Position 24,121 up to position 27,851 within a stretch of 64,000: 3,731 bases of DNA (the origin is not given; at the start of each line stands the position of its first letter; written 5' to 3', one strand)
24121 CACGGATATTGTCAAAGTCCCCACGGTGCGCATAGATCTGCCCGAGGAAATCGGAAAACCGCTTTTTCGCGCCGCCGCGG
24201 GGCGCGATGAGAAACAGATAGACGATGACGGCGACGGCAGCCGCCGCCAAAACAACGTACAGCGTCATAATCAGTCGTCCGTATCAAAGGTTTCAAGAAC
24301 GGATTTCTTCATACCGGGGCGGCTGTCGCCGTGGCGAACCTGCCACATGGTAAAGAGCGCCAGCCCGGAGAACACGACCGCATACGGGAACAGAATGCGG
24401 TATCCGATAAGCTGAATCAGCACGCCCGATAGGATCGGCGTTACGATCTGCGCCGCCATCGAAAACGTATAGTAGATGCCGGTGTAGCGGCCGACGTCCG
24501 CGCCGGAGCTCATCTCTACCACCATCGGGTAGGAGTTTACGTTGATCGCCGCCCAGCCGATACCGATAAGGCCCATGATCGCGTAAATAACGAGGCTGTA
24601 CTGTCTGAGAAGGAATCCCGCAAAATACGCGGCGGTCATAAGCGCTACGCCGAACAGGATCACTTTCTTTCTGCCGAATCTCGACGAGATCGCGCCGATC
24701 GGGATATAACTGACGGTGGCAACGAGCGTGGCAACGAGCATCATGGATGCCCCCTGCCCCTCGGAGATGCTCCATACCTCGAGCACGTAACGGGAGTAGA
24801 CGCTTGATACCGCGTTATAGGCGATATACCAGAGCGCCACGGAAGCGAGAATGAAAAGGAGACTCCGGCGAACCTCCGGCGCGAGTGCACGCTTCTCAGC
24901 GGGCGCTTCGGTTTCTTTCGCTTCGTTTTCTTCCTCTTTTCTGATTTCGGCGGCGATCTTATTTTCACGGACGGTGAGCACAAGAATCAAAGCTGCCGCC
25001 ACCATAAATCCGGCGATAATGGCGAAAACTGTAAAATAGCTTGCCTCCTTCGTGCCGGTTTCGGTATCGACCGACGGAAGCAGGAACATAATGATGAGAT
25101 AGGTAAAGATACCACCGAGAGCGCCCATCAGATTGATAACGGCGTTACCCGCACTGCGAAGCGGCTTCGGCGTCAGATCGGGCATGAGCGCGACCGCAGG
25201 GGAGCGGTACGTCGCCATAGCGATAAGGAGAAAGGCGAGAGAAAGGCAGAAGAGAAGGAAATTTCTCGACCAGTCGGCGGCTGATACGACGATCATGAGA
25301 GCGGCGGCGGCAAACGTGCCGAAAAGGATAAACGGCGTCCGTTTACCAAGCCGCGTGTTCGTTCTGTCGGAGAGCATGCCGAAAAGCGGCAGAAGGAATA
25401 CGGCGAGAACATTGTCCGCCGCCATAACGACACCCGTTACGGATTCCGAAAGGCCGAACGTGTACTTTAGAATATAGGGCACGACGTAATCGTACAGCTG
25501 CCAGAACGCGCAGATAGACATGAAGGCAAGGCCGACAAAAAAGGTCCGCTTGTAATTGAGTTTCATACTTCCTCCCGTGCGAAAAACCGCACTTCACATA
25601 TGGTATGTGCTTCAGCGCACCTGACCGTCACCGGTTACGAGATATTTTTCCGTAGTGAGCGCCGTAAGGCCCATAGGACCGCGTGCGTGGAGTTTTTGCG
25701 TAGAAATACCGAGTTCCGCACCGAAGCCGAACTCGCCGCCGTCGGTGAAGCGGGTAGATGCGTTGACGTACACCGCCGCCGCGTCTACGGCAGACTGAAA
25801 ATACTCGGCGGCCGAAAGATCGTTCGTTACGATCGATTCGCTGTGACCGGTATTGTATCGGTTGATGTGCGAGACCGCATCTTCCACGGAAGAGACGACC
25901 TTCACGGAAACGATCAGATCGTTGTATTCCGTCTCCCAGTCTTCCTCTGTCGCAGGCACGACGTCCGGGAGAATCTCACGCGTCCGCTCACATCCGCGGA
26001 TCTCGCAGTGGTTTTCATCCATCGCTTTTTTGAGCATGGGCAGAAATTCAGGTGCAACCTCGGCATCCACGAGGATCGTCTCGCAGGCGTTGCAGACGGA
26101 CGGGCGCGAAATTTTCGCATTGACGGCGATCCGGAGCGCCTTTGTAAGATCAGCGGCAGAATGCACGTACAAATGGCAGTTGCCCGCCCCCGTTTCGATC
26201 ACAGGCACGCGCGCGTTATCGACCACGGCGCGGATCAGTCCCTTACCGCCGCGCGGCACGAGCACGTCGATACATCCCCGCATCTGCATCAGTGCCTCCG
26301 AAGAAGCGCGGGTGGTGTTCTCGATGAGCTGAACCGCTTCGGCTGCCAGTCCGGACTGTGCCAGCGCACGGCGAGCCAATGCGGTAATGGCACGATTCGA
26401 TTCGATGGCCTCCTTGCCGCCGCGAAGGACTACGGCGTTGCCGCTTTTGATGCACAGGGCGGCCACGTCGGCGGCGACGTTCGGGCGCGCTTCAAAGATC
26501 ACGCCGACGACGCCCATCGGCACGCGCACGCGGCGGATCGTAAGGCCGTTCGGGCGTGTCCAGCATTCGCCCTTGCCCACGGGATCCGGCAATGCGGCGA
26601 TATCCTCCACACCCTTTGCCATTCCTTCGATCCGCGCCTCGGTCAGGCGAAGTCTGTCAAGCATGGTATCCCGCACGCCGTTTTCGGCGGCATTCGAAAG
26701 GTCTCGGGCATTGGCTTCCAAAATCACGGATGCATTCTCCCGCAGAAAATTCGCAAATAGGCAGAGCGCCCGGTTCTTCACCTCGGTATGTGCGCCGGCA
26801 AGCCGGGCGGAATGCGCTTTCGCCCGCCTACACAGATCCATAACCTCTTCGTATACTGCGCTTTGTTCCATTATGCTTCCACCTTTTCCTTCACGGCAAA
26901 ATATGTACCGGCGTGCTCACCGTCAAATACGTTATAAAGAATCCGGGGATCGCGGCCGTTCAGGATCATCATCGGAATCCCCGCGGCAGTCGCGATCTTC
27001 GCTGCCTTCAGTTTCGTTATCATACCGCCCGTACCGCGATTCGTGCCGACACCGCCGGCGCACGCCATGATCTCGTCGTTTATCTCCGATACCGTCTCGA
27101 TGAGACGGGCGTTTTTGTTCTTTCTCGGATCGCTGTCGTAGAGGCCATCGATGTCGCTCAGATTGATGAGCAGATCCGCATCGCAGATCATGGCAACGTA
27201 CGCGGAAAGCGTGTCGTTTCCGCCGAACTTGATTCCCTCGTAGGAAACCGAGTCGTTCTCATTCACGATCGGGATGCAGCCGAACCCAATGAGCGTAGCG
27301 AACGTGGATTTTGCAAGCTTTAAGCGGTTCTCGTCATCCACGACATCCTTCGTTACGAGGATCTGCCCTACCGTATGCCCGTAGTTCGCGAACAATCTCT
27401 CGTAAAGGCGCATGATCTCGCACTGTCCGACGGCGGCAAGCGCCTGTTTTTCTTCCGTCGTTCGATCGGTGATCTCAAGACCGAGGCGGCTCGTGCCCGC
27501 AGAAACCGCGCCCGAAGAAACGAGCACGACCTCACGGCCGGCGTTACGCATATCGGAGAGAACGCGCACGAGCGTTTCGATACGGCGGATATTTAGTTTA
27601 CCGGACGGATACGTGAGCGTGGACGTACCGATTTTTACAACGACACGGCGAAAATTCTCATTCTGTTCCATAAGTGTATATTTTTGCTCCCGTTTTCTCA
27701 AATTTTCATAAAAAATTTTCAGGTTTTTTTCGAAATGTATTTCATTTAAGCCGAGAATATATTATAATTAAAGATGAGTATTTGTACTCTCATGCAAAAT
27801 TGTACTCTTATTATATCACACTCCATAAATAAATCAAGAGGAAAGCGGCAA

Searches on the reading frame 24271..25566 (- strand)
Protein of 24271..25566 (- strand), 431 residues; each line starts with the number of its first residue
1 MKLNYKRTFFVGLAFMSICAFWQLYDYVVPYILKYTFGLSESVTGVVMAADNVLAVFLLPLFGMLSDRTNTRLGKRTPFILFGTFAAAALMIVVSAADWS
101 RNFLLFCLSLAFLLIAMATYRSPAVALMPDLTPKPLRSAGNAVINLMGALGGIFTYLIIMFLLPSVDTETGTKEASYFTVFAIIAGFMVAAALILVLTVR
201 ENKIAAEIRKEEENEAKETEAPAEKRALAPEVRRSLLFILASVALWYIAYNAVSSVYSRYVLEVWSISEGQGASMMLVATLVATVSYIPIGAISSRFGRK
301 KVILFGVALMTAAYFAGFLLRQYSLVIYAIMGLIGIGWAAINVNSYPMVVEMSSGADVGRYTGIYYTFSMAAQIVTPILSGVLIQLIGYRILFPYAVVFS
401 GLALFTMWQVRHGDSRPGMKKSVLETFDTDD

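Call 66: search_protein_families(library=pfam, proteins=[window:24271-25566:-], max_evalue=0.00001)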
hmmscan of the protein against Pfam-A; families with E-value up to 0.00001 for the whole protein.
window:24271-25566:- (431 aa): 3 families
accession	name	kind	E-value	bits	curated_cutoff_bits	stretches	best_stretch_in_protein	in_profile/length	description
PF07690.21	MFS_1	-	1.1e-41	143.4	33.4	2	13-260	3-228/347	Major Facilitator Superfamily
PF13347.12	MFS_2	-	1.7e-24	86.6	27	1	21-390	12-387/427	MFS/sugar transport protein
PF12832.13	MFS_1_like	-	1e-09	38.4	25.2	1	28-393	18-371/373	MFS_1 like family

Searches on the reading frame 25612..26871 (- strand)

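Call 66: search_protein_families(library=pfam, proteins=[window:25612-26871:-], max_evalue=0.00001)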
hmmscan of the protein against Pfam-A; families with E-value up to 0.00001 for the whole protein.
window:25612-26871:- (419 aa): 1 family
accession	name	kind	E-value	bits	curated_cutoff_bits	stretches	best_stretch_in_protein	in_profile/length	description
PF00171.27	Aldedh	-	1.5e-21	77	23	2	7-286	28-295/461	Aldehyde dehydrogenase family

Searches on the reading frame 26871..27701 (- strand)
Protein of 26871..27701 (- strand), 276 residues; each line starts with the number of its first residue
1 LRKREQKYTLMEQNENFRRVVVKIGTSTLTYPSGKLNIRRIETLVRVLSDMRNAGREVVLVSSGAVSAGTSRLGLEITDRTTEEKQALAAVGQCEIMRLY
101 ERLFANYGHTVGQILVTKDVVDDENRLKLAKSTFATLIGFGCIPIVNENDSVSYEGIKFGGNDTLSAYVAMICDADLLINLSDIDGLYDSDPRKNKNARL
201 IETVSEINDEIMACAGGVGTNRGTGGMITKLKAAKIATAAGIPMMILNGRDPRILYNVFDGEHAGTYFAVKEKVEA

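Call 66: search_protein_families(library=pfam, proteins=[window:26871-27701:-], max_evalue=0.00001)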
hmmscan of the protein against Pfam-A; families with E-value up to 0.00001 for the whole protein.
window:26871-27701:- (276 aa): 1 family
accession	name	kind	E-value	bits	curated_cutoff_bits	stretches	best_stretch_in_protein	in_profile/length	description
PF00696.33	AA_kinase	-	5.1e-45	154.5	24.9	1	19-248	2-234/234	Amino acid kinase family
